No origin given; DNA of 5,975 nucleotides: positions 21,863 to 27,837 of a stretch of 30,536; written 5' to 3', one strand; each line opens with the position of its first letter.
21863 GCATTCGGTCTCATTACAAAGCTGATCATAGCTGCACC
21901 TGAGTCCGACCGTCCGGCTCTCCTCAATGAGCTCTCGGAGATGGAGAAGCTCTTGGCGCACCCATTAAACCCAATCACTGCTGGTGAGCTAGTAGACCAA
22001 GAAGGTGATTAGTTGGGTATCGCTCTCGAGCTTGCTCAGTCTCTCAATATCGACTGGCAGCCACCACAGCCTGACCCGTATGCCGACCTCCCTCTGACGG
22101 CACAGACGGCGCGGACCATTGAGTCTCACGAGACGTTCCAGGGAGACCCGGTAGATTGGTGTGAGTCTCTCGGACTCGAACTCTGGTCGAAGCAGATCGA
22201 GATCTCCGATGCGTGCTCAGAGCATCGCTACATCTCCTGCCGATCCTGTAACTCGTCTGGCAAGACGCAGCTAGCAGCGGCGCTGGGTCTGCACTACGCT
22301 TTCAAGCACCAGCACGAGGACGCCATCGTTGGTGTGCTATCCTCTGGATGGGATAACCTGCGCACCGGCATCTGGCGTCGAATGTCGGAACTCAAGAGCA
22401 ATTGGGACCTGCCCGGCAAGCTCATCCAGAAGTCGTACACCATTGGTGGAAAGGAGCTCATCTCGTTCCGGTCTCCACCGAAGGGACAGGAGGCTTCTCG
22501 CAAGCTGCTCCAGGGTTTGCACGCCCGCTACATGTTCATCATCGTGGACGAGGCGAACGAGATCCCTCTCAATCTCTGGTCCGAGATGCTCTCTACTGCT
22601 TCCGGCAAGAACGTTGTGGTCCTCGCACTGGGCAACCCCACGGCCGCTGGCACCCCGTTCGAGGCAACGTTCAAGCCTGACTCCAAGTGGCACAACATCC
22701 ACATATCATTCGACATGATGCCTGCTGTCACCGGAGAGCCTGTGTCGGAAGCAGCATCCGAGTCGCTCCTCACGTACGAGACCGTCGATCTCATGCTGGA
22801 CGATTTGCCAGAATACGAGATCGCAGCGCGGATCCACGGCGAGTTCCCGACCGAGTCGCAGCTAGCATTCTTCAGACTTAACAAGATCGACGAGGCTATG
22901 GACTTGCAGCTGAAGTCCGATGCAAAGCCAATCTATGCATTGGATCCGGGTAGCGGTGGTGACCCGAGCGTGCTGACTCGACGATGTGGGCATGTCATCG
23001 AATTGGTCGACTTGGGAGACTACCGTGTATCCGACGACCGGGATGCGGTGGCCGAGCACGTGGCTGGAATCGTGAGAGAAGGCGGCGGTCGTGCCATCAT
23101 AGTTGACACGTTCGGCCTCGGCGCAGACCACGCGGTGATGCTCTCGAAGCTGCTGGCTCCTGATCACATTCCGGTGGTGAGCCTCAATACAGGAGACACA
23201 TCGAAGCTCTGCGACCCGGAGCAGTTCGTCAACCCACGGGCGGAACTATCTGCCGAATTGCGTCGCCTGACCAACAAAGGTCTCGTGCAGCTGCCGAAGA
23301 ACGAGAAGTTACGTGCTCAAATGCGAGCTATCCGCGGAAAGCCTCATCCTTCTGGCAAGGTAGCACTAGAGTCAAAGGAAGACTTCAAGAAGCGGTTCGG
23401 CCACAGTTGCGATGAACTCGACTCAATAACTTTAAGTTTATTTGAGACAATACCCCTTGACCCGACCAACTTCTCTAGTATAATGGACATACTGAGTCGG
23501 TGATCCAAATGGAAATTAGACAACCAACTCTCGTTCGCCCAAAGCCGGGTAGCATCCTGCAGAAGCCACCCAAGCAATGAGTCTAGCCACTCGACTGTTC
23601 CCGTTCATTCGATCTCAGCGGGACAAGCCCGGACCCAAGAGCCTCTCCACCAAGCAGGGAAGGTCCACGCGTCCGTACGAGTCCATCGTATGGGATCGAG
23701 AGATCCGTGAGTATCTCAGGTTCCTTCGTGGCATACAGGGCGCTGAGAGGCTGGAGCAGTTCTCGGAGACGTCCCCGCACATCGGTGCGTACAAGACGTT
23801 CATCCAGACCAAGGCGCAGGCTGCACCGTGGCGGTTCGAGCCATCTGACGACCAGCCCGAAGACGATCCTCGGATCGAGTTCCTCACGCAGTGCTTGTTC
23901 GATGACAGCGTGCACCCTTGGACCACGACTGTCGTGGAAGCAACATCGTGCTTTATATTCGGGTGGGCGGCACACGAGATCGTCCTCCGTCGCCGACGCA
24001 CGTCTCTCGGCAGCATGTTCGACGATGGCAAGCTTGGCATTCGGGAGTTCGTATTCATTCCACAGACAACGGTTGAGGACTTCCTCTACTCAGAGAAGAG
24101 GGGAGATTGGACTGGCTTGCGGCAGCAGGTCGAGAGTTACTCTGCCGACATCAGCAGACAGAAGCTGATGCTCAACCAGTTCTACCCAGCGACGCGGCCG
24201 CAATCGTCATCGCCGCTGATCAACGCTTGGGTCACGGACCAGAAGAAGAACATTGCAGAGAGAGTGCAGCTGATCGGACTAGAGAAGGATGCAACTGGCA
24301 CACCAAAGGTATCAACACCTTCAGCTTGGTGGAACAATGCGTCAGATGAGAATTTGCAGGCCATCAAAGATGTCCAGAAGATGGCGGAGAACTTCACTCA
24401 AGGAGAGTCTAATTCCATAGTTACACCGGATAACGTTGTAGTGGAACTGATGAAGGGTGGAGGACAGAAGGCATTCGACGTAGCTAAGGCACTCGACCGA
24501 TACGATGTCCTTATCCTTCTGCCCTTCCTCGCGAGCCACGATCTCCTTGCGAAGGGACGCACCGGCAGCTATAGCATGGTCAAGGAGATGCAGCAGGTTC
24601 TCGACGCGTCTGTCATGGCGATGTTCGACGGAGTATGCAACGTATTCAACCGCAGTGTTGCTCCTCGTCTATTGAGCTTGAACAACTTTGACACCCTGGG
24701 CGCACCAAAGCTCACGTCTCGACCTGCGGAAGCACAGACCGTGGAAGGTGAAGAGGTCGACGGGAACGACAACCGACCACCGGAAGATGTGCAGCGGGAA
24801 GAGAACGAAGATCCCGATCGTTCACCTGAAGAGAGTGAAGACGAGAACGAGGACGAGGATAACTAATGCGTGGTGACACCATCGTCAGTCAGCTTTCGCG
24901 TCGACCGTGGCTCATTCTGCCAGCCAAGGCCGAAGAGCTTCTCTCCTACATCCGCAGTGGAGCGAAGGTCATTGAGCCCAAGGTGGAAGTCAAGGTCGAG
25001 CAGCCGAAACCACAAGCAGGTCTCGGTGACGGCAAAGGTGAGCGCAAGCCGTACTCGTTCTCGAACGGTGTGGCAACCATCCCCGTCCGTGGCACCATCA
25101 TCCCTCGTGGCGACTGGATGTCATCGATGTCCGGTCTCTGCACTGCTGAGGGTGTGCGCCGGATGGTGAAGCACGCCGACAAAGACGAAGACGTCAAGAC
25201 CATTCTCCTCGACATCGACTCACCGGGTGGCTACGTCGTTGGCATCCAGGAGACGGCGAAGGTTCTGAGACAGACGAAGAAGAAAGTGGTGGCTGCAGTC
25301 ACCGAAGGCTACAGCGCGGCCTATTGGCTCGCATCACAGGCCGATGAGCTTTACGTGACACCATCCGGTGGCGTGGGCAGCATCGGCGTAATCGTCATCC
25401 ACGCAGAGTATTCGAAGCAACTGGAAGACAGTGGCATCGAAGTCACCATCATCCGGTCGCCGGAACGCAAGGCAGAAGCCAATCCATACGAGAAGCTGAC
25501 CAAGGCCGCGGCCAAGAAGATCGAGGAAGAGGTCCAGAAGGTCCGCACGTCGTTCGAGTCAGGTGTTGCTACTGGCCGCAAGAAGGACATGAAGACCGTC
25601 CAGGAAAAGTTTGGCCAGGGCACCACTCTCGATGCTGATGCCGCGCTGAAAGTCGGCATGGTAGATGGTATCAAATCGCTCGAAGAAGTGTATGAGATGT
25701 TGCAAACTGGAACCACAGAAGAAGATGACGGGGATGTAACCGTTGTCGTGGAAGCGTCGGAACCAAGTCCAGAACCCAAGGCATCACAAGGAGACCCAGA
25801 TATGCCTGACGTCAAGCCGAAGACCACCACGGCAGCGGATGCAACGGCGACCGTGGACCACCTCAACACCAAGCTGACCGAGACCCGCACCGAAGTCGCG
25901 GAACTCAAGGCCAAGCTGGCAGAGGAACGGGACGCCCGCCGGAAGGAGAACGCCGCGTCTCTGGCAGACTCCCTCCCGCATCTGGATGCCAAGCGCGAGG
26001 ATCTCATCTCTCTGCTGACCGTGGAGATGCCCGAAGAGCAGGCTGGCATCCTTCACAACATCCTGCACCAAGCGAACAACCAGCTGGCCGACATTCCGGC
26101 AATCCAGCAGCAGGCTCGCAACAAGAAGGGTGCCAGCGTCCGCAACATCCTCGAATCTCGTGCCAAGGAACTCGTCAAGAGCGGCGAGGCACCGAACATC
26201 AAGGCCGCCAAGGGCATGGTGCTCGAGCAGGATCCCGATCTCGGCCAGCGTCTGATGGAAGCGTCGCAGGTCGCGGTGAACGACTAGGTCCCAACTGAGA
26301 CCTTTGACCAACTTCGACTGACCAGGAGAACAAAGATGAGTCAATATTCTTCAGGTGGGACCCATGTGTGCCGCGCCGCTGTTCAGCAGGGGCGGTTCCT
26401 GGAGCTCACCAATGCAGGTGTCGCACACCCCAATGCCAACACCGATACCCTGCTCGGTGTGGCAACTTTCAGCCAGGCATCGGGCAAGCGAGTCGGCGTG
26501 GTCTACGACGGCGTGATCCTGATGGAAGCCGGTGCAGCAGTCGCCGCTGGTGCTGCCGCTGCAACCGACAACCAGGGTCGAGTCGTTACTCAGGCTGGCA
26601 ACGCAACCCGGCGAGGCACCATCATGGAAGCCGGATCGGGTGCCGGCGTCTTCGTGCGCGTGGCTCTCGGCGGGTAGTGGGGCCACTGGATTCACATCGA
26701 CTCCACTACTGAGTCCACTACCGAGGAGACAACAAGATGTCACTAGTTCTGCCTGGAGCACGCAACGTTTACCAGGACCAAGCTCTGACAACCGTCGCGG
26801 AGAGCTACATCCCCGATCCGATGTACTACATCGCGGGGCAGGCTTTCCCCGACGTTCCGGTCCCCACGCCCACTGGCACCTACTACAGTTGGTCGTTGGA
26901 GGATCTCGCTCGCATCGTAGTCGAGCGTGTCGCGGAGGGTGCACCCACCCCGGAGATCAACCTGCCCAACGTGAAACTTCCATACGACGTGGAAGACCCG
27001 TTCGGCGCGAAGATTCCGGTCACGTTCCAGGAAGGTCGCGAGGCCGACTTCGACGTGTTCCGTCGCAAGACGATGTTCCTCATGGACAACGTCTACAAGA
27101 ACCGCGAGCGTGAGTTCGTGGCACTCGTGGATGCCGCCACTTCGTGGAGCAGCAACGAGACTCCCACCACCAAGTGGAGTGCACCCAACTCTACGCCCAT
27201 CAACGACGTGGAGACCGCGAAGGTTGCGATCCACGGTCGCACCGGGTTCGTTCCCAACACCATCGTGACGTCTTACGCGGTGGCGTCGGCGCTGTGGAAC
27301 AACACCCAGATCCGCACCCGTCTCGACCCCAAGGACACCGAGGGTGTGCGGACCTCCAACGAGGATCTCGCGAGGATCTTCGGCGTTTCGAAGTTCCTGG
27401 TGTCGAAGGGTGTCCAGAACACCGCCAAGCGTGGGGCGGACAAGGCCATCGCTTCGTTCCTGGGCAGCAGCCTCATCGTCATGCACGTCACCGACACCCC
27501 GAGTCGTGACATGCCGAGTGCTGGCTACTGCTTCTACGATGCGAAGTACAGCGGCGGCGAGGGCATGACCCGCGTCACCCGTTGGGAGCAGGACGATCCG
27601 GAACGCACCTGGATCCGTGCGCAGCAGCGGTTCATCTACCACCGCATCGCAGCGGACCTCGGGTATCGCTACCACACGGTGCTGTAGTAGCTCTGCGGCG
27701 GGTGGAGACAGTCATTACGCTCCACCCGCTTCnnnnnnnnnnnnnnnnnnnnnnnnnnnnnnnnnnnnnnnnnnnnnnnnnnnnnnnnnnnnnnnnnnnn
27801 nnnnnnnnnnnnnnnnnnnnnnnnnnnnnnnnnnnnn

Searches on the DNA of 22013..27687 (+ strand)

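Call 12: search_dna_similar(query=window:22013-27687:+, collection=phages, mode=distant, max_rows=15)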
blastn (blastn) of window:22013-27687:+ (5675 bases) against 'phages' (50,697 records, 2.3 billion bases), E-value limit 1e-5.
Records with a match: 1; places in all: 1; records where one place covers at least 80% of the query: 0.
Best place of each record, by identity: 60-80% 1.
By first word of the organism name: Salmonella 1.
By host as written in the record: Salmonella sp. 1.
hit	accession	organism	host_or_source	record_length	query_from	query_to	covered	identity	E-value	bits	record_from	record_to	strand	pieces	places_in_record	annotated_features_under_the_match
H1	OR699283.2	Salmonella phage BAU.Micro_SLP-22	Salmonella sp.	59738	3328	3416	2%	75.3%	2e-6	63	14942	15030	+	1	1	head maturation protease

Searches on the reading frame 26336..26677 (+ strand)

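Call 10: search_protein_families(library=pfam, proteins=[window:26336-26677:+], max_evalue=0.05)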
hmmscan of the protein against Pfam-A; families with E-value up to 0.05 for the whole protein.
window:26336-26677:+ (113 aa): 3 families
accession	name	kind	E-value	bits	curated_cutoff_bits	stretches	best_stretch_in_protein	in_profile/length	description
PF09956.15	Phage_cement_2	-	7.2e-09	36.4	24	1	14-111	15-103/103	Phage cement protein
PF15380.11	DUF4607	-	0.0029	17.6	22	1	7-97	94-184/264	Domain of unknown function (DUF4607)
PF22758.2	Phage_cement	-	0.011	16.3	27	1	16-110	36-144/146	Structural cement protein (E217 gp24/Pam3 gp6)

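Call 86: search_protein_families(library=phrogs, proteins=[window:26336-26677:+], max_evalue=0.01)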
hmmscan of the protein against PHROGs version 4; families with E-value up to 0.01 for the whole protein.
window:26336-26677:+ (113 aa): 2 families
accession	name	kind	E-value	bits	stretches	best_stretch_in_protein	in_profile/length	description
phrog_673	-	head and packaging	1.4e-17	65.6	1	9-112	21-129/260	head scaffolding protein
phrog_122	-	head and packaging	0.0036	18.3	1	16-109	6-105/109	head decoration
